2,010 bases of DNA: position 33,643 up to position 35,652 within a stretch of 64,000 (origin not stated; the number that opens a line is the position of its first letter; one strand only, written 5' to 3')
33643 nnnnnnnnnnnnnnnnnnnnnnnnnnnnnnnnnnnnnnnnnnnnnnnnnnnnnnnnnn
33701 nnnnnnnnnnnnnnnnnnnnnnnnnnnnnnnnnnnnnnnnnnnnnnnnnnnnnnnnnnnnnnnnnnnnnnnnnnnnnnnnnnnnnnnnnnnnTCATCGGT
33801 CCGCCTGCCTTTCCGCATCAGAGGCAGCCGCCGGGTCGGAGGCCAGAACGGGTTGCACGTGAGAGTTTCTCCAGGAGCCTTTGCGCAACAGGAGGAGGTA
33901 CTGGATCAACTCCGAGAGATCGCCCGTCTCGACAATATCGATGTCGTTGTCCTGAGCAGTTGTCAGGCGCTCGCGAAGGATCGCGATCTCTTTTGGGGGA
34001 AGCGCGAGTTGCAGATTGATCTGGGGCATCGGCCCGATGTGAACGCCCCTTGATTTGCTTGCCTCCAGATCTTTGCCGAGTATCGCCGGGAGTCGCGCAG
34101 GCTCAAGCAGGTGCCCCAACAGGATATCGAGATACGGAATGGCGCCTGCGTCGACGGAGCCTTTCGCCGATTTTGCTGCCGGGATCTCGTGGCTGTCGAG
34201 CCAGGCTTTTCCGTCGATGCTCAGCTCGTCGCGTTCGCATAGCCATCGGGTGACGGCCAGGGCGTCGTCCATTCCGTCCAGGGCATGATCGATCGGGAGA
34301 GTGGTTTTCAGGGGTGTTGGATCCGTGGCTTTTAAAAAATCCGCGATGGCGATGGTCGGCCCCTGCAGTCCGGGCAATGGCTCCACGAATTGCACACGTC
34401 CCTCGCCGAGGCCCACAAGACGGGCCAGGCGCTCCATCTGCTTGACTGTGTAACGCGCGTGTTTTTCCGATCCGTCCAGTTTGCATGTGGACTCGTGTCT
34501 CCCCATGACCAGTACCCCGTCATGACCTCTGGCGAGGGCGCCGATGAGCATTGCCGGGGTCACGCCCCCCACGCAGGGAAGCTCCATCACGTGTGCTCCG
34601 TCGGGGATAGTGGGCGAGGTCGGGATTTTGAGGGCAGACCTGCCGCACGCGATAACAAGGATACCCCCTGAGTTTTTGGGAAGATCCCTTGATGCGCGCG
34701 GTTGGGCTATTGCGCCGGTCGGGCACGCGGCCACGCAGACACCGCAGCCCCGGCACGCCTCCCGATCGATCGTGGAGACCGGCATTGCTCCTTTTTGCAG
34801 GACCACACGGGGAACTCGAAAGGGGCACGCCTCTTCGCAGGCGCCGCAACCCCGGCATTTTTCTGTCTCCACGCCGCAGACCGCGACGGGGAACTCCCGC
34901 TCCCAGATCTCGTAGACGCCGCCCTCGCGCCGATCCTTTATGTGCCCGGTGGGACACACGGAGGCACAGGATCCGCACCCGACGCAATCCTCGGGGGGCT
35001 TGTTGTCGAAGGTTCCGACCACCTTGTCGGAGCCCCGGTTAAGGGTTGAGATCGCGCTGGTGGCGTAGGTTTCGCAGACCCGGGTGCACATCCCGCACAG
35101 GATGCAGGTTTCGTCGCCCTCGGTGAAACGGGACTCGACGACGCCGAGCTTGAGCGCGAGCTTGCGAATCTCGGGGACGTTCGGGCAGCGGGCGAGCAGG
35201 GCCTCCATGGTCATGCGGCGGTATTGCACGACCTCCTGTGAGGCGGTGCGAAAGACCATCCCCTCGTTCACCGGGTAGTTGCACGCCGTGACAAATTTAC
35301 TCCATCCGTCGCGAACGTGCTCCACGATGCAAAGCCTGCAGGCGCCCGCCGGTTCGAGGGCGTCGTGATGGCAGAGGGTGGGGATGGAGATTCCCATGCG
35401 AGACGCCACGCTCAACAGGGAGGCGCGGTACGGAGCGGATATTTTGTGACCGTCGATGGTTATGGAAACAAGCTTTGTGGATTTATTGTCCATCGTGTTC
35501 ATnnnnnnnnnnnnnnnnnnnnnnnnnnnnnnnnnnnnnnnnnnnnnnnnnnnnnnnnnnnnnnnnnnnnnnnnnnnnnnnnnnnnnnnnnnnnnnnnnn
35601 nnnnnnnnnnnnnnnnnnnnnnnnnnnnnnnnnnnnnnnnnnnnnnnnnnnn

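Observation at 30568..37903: Five-gene translationally coupled operon joining a NuoE/NuoF flavoprotein module and a NuoG-like-MvhD fusion to an OoxA/OoxB (SoxA/SoxB, HcnBC, PDH-like) dehydrogenase pair: candidate novel electron-bifurcating/confurcating complex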

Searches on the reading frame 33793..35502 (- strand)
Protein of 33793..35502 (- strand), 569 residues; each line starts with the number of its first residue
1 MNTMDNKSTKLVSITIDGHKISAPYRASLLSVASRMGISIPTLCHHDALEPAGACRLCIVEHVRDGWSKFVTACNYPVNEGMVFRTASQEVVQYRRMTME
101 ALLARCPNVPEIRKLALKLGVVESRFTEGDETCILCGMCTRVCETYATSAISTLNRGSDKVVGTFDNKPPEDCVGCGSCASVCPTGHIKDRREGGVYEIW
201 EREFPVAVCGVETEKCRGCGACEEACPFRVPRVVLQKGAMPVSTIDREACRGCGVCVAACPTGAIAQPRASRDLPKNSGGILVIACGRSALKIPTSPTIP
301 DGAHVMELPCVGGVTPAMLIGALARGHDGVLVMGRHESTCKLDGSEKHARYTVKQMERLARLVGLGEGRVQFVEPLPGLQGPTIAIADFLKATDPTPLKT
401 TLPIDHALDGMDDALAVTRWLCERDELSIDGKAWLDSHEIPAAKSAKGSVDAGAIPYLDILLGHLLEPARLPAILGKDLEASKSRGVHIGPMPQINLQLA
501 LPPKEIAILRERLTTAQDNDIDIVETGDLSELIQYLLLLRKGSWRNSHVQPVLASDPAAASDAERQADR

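Call 8: search_protein_families(library=pfam, proteins=[window:33793-35502:-], max_evalue=0.01)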
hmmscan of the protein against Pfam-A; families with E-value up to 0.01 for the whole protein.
window:33793-35502:- (569 aa): 18 families
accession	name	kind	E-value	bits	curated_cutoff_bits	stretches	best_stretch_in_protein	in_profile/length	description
PF00037.32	Fer4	-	2.7e-20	71.7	21.1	3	244-265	2-23/24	4Fe-4S binding domain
PF12838.12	Fer4_7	-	6.3e-19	68.6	27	2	215-264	1-52/52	4Fe-4S dicluster domain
PF12837.12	Fer4_6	-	7.2e-17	60.9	25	3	243-265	2-24/24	4Fe-4S binding domain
PF13187.11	Fer4_9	-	1.9e-16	60.2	27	2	215-265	1-52/52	4Fe-4S dicluster domain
PF14697.11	Fer4_21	-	1.3e-15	57.7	35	2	130-187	5-56/59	4Fe-4S dicluster domain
PF13510.11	Fer2_4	-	1.4e-14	54.3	22.8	1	10-88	2-81/82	2Fe-2S iron-sulfur cluster binding domain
PF13237.11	Fer4_10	-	3.8e-14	52.8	25.5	4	170-227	6-53/53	4Fe-4S dicluster domain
PF12797.12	Fer4_2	-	1.5e-13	50.2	24.5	3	244-262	4-22/22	4Fe-4S binding domain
PF02662.21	FlpD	-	2.9e-13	50.4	22.3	1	298-373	23-98/123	Methyl-viologen-reducing hydrogenase, delta subunit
PF12800.12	Fer4_4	-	4.8e-12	45.5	24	3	213-228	1-16/17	4Fe-4S binding domain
PF13484.11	Fer4_16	-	1.9e-11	45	30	2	173-228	2-65/66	4Fe-4S double cluster binding domain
PF25160.1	LdpA_Fe-S-bd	-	3.2e-11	43.3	27.6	2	171-191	26-46/49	LdpA Fe-S cluster-binding domain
PF13183.11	Fer4_8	-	8.4e-10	39.5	27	2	131-186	3-67/68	4Fe-4S dicluster domain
PF13534.11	Fer4_17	-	5.7e-08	33.6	22.2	1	133-186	2-59/61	4Fe-4S dicluster domain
PF13459.11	Fer4_15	-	9.5e-06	26.7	22.4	0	244-262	2-20/66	4Fe-4S single cluster domain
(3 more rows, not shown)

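Call 9: search_protein_families(library=ncbifam, proteins=[window:33793-35502:-], max_evalue=0.001)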
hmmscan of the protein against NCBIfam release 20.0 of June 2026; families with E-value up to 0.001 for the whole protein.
window:33793-35502:- (569 aa): 69 families (the best 25 are shown)
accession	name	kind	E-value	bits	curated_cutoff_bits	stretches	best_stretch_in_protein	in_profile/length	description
NF040763.1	FeFe_hydrog_A6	exception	2.1e-34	118.9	765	1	12-193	1-210/571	NADH-dependent [FeFe] hydrogenase, group A6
NF005745.0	PRK07569.1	equivalog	5.7e-34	117.5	333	2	11-105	3-95/238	bidirectional hydrogenase complex protein HoxU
NF005895.0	PRK07860.1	equivalog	7.4e-23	80.5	802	1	4-105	10-111/811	NADH-quinone oxidoreductase subunit G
TIGR01973.1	NuoG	equivalog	3.4e-22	79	470.05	1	14-105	1-90/606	NADH-quinone oxidoreductase subunit NuoG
NF009454.0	PRK12814.1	equivalog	3.4e-20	72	916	1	11-105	3-95/657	putative NADPH-dependent glutamate synthase small subunit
NF040770.1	hetero_SS_HdrA2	exception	1.3e-19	69.8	1100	2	208-268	571-626/777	CoB-CoM heterodisulfide reductase HdrA2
NF040762.1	Hydr_FeFe_Clost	exception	4.8e-19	68.4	900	2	13-104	2-91/572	ferredoxin hydrogenase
NF006305.0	PRK08493.1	equivalog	5.2e-17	61.2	591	1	12-101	2-87/819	NADH-quinone oxidoreductase subunit G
TIGR02912.1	sulfite_red_C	equivalog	3.8e-13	49.1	324.1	2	90-193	128-222/314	sulfite reductase subunit C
TIGR02512.1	FeFe_hydrog_A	subfamily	5.2e-13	48.6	405.95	2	131-193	7-72/375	[FeFe] hydrogenase, group A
NF042909.1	FMH_DH_FwdF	exception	1.5e-12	47.3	375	2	129-229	97-193/336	tungsten-dependent formylmethanofuran dehydrogenase subunit FwdF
TIGR01971.1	NuoI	subfamily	2e-12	46.8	113.05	3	126-190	37-100/121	NADH-quinone oxidoreductase, chain I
NF040864.1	HgcB_ferredoxin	equivalog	5.2e-11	42.2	99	1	210-266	10-62/93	mercury methylation ferredoxin HgcB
TIGR02179.1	PorD_KorD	subfamily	5.4e-10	39.2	60.05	2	211-266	22-73/78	2-oxoacid:acceptor oxidoreductase, delta subunit, pyruvate/2-ketoisovalerate family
NF038196.1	ferrodoxin_EFR1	subfamily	1.1e-09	38.7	75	1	213-266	183-230/242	EFR1 family ferrodoxin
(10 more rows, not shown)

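Call 23: search_solved_structures(query=window:33793-35502:-, max_evalue=0.0001)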
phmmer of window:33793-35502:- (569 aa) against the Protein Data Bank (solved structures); distinct sequences matched with E-value up to 0.0001: 96 (the best 60 are shown).
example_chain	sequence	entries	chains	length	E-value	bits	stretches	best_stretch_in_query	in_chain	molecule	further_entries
9mqx_A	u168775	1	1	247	2.6e-46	161.5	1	12-211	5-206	NADH:ubiquinone oxidoreductase chain G-like protein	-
8a6t_A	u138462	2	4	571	2e-27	99.1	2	11-104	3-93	Electron bifurcating hydrogenase subunit HydA1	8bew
9wxb_B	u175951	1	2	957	7e-21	77.5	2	12-107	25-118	Formate dehydrogenase alpha subunit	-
9bov_A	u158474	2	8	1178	2.2e-20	75.9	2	10-104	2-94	Molybdopterin oxidoreductase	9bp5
8oh5_C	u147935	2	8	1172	2.3e-20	75.9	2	12-102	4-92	Formate dehydrogenase-O, major subunit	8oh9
6tg9_A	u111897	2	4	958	6e-20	74.5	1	12-104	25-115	Formate dehydrogenase subunit alpha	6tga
8e9g_G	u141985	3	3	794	7.7e-20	74.1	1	3-107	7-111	NADH-quinone oxidoreductase subunit G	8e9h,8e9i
7t2r_A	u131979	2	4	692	1.4e-19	73.2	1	10-104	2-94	NiFe hydrogenase subunit A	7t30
6gcs_A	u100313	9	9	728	3.9e-19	71.8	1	12-107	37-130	75-KDA PROTEIN (NUAM) | Subunit NUAM of NADH:Ubiquinone Oxidoreductase (Complex I) | NADH-ubiquinone oxidoreductase 78 kDa subunit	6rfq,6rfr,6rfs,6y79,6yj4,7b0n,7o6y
9sw6_H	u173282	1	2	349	3.9e-18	68.5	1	123-272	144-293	Tungsten formylmethanofuran dehydrogenase, subunit F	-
7p5h_A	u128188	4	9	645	1.1e-17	67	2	129-192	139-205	Fe-hydrogenase, subunit alpha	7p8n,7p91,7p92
7q4v_A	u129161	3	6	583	1.2e-17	66.9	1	11-202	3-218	Iron hydrogenase HydA1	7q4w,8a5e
7q5y_A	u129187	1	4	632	2.6e-17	65.8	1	11-107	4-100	NADH dehydrogenase I chain G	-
5t5i_F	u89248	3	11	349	1.1e-16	63.6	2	121-272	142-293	Tungsten formylmethanofuran dehydrogenase subunit fwdF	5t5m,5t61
7zm7_A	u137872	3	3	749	9.8e-16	60.5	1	12-107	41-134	NADH-ubiquinone oxidoreductase-like protein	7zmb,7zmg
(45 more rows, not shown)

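Call 43: search_solved_structures(query=window:33793-35502:-, max_evalue=1e-25, show_alignments=2)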
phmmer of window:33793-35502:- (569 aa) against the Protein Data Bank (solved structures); distinct sequences matched with E-value up to 1e-25: 2.
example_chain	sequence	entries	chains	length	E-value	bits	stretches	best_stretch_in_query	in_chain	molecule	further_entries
9mqx_A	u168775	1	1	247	2.6e-46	161.5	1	12-211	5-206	NADH:ubiquinone oxidoreductase chain G-like protein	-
8a6t_A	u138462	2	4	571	2e-27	99.1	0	11-104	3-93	Electron bifurcating hydrogenase subunit HydA1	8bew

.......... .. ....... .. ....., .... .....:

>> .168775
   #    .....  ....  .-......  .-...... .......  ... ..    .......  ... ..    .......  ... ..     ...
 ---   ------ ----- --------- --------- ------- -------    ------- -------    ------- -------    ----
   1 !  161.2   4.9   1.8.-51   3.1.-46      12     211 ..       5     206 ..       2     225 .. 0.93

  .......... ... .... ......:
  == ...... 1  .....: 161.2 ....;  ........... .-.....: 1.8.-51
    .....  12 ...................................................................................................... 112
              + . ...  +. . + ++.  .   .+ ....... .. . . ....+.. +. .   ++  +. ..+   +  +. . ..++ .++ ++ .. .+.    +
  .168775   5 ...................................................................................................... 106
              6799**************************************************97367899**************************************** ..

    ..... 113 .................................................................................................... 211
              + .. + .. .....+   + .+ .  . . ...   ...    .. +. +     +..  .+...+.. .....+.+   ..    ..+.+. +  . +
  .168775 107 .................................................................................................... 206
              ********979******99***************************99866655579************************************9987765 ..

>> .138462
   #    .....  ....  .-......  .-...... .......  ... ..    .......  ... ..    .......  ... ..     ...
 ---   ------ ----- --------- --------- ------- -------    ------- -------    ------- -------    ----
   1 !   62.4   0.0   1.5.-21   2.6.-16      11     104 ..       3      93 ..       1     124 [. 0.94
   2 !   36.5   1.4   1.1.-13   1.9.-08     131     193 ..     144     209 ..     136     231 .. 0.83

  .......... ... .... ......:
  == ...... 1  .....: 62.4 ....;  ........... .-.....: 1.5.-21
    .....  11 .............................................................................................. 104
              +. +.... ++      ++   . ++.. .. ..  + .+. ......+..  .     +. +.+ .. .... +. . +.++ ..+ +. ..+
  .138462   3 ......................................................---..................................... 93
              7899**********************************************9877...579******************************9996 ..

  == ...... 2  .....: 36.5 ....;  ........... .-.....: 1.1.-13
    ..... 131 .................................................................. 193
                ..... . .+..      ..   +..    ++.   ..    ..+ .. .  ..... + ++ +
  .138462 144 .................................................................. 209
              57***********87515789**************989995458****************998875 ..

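Call 45: find_homologous_proteins(query=window:33793-35502:-, max_evalue=1e-10)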
Query window:33793-35502:- (569 aa): 1606 proteins with E <= 1e-10 among 8000 candidates; the best 120 are listed.
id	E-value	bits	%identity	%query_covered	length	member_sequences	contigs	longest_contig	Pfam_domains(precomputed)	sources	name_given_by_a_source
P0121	0.0e+0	1304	100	100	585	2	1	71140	PF14697.12,PF02662.22,PF12837.13,PF13484.12,PF12838.13,PF13534.12,PF13459.12,PF12800.13,PF13510.12,PF12797.13,PF00037.33,PF25160.2,PF13237.12,PF13183.12,PF13187.12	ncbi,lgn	-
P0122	0.0e+0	1149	88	100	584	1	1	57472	PF14697.12,PF02662.22,PF12837.13,PF13484.12,PF12838.13,PF13534.12,PF12800.13,PF13510.12,PF12797.13,PF00037.33,PF25160.2,PF13237.12,PF13183.12,PF13187.12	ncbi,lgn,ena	-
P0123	3.6e-208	711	89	61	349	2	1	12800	PF14697.12,PF02662.22,PF12837.13,PF12798.13,PF13484.12,PF12838.13,PF13534.12,PF13459.12,PF12800.13,PF13510.12,PF12797.13,PF00037.33,PF25160.2,PF13237.12,PF13183.12,PF13187.12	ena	-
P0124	2.3e-197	675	55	97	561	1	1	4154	PF14697.12,PF02662.22,PF12837.13,PF12798.13,PF13484.12,PF12838.13,PF13534.12,PF13459.12,PF12800.13,PF13510.12,PF12797.13,PF00037.33,PF25160.2,PF13237.12,PF13183.12,PF13187.12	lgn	-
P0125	2.1e-193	662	55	97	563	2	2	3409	PF14697.12,PF02662.22,PF12837.13,PF12798.13,PF13484.12,PF12838.13,PF13534.12,PF13459.12,PF12800.13,PF13510.12,PF12797.13,PF00037.33,PF25160.2,PF13237.12,PF13183.12,PF13187.12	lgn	-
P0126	4.4e-192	658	54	98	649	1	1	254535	PF14697.12,PF02662.22,PF12837.13,PF13484.12,PF12838.13,PF13534.12,PF12800.13,PF13510.12,PF12797.13,PF00037.33,PF25160.2,PF13237.12,PF13183.12,PF13187.12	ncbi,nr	ncbi:MAG: hydrogenase iron-sulfur subunit [bacterium]|nr:hydrogenase iron-sulfur subunit [bacterium]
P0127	6.4e-187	641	52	100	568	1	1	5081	PF14697.12,PF02662.22,PF12837.13,PF13484.12,PF12838.13,PF13534.12,PF13459.12,PF12800.13,PF13510.12,PF12797.13,PF00037.33,PF25160.2,PF13237.12,PF13183.12,PF13187.12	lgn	-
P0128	1.5e-184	633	55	96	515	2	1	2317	PF14697.12,PF02662.22,PF12837.13,PF13484.12,PF12838.13,PF13534.12,PF12800.13,PF13510.12,PF12797.13,PF00037.33,PF25160.2,PF13237.12,PF13183.12,PF13187.12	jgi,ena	-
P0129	3.7e-183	628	51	99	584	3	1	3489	PF14697.12,PF02662.22,PF12837.13,PF12798.13,PF13484.12,PF12838.13,PF13534.12,PF12800.13,PF13510.12,PF12797.13,PF00037.33,PF25160.2,PF13237.12,PF13183.12,PF13187.12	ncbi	-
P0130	2.9e-182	625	53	97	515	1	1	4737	PF14697.12,PF02662.22,PF12837.13,PF12798.13,PF13484.12,PF12838.13,PF13534.12,PF13459.12,PF12800.13,PF13510.12,PF12797.13,PF00037.33,PF25160.2,PF13237.12,PF13183.12,PF13187.12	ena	-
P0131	1.4e-180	620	53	96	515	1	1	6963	PF14697.12,PF02662.22,PF12837.13,PF13484.12,PF12838.13,PF13534.12,PF13459.12,PF12800.13,PF13510.12,PF12797.13,PF00037.33,PF25160.2,PF13237.12,PF13183.12,PF13187.12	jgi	jgi:ferredoxin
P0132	6.5e-178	611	53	96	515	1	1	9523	PF14697.12,PF02662.22,PF12837.13,PF13484.12,PF12838.13,PF13534.12,PF13459.12,PF12800.13,PF13510.12,PF12797.13,PF00037.33,PF25160.2,PF13237.12,PF13183.12,PF13187.12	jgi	jgi:bidirectional [NiFe] hydrogenase diaphorase subunit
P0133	1.2e-177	610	53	95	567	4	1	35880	PF14697.12,PF02662.22,PF12837.13,PF13484.12,PF12838.13,PF13534.12,PF13459.12,PF12800.13,PF13510.12,PF12797.13,PF00037.33,PF25160.2,PF13237.12,PF13183.12,PF13187.12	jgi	-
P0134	6.8e-171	588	53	86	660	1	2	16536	PF14697.12,PF02662.22,PF12837.13,PF13484.12,PF12838.13,PF12800.13,PF13510.12,PF12797.13,PF00037.33,PF13237.12,PF13183.12,PF13187.12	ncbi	-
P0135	1.6e-170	586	55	84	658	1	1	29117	PF14697.12,PF02662.22,PF12837.13,PF13484.12,PF12838.13,PF12800.13,PF13510.12,PF12797.13,PF00037.33,PF25160.2,PF13237.12,PF13183.12,PF13187.12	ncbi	ncbi:MAG: 2Fe-2S iron-sulfur cluster-binding protein [Polyangia bacterium]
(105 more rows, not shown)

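Call 82: predict_structure(alignment_id=A3)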
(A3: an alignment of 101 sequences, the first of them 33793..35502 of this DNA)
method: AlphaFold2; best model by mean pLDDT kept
length: 569 residues; sequences in the alignment: 101
mean_pLDDT: 94.6   pTM: 0.92
mean pLDDT of the five models: 94.6, 94.3, 93.7, 93.7, 93.4
residues with pLDDT >= 90: 526; 70-90: 22; 50-70: 15; < 50: 6
segments of 3 or more residues with pLDDT < 50: 1-5
pLDDT, mean of each block of 10 residues (from residue 1): 60 98 97 97 96 97 97 98 98 98 98 98 97 97 95 95 95 96 97 96 97 97 97 94 97 98 97 93 97 96 97 98 98 96 96 98 98 97 98 98 95 98 98 97 93 97 95 90 89 96 96 96 95 97 92 73 58
secondary structure, 60 per line:
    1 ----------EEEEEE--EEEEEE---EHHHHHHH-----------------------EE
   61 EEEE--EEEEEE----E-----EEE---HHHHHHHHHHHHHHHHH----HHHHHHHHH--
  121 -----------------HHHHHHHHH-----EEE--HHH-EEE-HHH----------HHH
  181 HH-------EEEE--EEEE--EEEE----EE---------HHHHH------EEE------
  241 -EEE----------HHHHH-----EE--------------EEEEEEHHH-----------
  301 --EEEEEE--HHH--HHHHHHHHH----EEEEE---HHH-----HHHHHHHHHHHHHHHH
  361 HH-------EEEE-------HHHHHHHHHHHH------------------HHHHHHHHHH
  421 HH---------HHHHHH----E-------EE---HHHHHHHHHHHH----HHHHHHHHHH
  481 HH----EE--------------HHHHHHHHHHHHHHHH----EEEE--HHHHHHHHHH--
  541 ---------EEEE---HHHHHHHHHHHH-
elements in order: E11-16 E19-24 H29-35 E59-64 E67-72 E83-85 H89-105 H110-118 H138-146 E152-154 E161-163 H178-182 E190-193 E196-199 E202-205 H221-225 E232-234 E242-244 H255-259 E281-286 E303-308 H316-324 E329-333 H345-362 E370-373 H381-392 H411-422 H432-437 H455-466 H471-482 H503-518 E523-526 H529-538 E550-553 H557-568

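Call 84: fold_search(model_id=the predicted structure, library=pdb)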
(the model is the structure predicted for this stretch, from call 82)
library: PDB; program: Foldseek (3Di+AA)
matches with E <= 10: 748; with E <= 0.001: 131
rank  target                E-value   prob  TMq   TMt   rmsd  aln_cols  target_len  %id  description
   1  9mqx_A                9.0e-21  1.00  0.34  0.76   1.5       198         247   41  Electron-bifurcating Tungstopyranopterin-containing aldehyde oxidoreductase with NADH (released 2025-07-16)
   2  8a6t_A                1.7e-15  1.00  0.30  0.30  12.2       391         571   23  Cryo-EM structure of the electron bifurcating Fe-Fe hydrogenase HydABC complex from Thermoanaerobacter kivui in the re (released 2023-02-15)
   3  7o6y_A                5.8e-14  1.00  0.33  0.28  14.8       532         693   17  Cryo-EM structure of respiratory complex I under turnover (released 2021-11-10)
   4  6rfq_A                2.1e-13  1.00  0.33  0.27  14.8       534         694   17  Cryo-EM structure of a respiratory complex I assembly intermediate with NDUFAF2 (released 2018-10-10)
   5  9ihp_G                2.4e-13  1.00  0.31  0.26  15.3       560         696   14  Open state without NUQM and with flavoprotein (classification state 3) of Pichia pastoris mitochondrial complex I in c (released 2025-10-15)
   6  8e73_S1               2.7e-13  1.00  0.32  0.27  15.2       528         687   14  Vigna radiata supercomplex I+III2 (full bridge) (released 2023-01-11)
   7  9ktl_A                3.1e-13  1.00  0.29  0.18   5.1       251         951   28  Cryo-EM structure of reduced form of formate dehydrogenase from Rhodobacter aestuarii (RaFDH) with NADH (released 2025-06-18)
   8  5lnk_3                3.1e-13  1.00  0.30  0.25  15.8       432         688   18  Entire ovine respiratory complex I (released 2016-11-23)
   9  7t2r_A                3.3e-13  1.00  0.30  0.26   9.0       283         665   26  Structure of electron bifurcating Ni-Fe hydrogenase complex HydABCSL in FMN-free apo state (released 2022-03-16)
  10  9smi_G                3.3e-13  1.00  0.29  0.24  16.1       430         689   20  Reduced bovine complex I in lipid nanodisc, NADH-deactive (released 2026-03-18)
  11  6tg9_A                3.6e-13  1.00  0.29  0.18   9.4       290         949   26  Cryo-EM Structure of NADH reduced form of NAD+-dependent Formate Dehydrogenase from Rhodobacter capsulatus (released 2020-04-22)
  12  8e9g_G                3.9e-13  1.00  0.32  0.24  15.3       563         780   19  Mycobacterial respiratory complex I with both quinone positions modelled (released 2022-10-12)
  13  8e9h_G                3.9e-13  1.00  0.33  0.25  15.7       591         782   17  Mycobacterial respiratory complex I, fully-inserted quinone (released 2022-10-12)
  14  7t30_A                5.8e-13  1.00  0.33  0.29  16.4       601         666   16  Structure of electron bifurcating Ni-Fe hydrogenase complex HydABCSL in FMN/NAD(H) bound state (released 2022-03-16)
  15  7zm7_A                6.5e-13  1.00  0.33  0.27  14.2       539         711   16  CryoEM structure of mitochondrial complex I from Chaetomium thermophilum (inhibited by DDM) (released 2022-11-30)
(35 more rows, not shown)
